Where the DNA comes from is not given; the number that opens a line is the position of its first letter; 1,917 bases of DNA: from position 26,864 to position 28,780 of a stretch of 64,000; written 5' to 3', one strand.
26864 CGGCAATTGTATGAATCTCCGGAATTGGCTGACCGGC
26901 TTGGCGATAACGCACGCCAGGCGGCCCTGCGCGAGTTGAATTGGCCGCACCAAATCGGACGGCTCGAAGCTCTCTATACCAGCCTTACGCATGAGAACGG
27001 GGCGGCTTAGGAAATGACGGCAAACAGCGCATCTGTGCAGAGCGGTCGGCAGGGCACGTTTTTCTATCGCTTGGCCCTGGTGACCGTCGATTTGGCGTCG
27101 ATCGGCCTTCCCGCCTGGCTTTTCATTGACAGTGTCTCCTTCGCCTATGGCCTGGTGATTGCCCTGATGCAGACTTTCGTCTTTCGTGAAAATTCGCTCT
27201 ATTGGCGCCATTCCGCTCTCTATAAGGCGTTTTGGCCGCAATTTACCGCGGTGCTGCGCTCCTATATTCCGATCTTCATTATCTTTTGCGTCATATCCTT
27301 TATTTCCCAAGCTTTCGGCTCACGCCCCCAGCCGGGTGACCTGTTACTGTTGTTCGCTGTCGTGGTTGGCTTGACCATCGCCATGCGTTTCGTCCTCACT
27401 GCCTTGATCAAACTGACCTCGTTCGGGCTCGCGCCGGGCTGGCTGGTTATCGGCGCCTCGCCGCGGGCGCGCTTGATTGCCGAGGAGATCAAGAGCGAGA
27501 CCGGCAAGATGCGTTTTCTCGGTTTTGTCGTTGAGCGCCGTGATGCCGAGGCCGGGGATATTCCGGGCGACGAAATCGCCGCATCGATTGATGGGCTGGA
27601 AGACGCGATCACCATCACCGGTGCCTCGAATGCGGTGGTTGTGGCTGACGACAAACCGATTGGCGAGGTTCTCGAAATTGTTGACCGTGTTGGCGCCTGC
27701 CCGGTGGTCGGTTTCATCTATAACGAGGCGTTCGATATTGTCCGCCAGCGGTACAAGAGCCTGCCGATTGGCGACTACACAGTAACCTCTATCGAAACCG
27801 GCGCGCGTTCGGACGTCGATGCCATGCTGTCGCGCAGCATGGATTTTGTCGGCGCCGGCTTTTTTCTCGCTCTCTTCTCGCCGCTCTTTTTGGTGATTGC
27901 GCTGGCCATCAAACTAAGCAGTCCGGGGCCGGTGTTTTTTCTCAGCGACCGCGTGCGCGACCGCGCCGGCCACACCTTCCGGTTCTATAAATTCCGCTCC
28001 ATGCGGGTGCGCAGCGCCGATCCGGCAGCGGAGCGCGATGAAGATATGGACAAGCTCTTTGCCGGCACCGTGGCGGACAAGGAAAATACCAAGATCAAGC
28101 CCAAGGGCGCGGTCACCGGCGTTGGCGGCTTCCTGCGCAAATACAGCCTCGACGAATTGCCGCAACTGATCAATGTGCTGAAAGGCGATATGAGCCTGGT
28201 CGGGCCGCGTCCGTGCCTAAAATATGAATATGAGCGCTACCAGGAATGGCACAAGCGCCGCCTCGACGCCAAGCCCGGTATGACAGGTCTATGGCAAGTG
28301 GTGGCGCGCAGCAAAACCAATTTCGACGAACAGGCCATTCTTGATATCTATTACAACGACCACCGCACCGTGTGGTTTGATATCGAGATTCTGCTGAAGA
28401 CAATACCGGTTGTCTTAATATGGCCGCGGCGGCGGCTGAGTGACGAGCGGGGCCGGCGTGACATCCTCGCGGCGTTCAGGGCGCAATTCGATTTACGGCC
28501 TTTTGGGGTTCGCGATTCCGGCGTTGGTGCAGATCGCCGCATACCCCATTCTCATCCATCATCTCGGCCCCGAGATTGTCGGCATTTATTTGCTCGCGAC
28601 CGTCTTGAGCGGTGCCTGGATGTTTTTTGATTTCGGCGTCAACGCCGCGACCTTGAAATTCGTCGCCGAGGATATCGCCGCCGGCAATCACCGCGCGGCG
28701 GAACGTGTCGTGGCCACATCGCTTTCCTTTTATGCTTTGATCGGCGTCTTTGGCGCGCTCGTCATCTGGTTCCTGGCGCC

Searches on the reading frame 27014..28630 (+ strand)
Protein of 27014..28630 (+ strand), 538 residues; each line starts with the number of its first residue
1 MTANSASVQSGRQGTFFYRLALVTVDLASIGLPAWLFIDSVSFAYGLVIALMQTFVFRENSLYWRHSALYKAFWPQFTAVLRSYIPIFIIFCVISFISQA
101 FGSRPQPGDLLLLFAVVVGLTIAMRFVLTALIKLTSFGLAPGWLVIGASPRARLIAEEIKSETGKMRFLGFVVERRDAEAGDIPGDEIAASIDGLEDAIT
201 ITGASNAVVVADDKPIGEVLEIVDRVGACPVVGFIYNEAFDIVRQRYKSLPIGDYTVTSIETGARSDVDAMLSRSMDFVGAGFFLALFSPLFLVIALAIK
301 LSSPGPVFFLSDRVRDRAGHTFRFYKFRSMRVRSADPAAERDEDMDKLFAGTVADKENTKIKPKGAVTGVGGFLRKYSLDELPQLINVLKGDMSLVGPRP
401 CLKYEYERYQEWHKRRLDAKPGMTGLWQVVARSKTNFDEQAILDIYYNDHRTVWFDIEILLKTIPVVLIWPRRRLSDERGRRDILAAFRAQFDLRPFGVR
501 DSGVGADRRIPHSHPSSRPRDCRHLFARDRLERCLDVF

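Call 3: search_protein_families(library=pfam, proteins=[window:27014-28630:+])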
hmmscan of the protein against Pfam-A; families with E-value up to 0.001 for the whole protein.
window:27014-28630:+ (538 aa): 1 family
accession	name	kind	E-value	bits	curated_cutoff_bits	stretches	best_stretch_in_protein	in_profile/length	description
PF02397.22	Bac_transf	-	1.7e-56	191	27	1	274-468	2-178/179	Bacterial sugar transferase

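Call 4: search_protein_families(library=ncbifam, proteins=[window:27014-28630:+])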
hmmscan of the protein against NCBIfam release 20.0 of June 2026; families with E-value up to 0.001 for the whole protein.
window:27014-28630:+ (538 aa): 10 families
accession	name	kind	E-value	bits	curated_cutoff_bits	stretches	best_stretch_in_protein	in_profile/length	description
TIGR03025.1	EPS_sugtrans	subfamily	5.9e-89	299.3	295.55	1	42-468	30-439/445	exopolysaccharide biosynthesis polyprenyl glycosylphosphotransferase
TIGR03022.1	WbaP_sugtrans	subfamily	4.3e-71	240.5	403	1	48-468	36-450/456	undecaprenyl-phosphate galactose phosphotransferase WbaP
TIGR03023.1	WcaJ_sugtrans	equivalog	2.3e-70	238.1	410.75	1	40-469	29-448/453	undecaprenyl-phosphate glucose phosphotransferase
NF041877.1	EPS_EpsZ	equivalog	8.4e-55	186.2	800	1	143-468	137-453/459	exopolysaccharide biosynthesis polyisoprenyl-phosphate hexose-1-phosphate transferase EpsZ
NF052601.1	undeca_RfbP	equivalog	2.9e-51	174.1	330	1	265-469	37-237/244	undecaprenyl-phosphate galactose phosphotransferase family protein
TIGR03013.1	EpsB_2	subfamily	2.5e-43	148.8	393.35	1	78-469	62-438/443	TIGR03013 family XrtA/PEP-CTERM system glycosyltransferase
NF011751.0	PRK15204.1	equivalog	1.9e-41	142.2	907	1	270-468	277-470/476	undecaprenyl-phosphate galactose phosphotransferase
NF050817.1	PolSacchBiosHfsE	equivalog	4.3e-36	124.7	750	1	137-468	137-460/467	polysaccharide biosynthesis protein HfsE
NF007518.0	PRK10124.1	equivalog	1.3e-33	116.5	684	1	207-464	211-454/464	undecaprenyl-phosphate glucose phosphotransferase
NF045514.1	glycotran_HepC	equivalog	6.4e-24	84.4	140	1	266-402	110-213/220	heterocyst development glycosyltransferase HepC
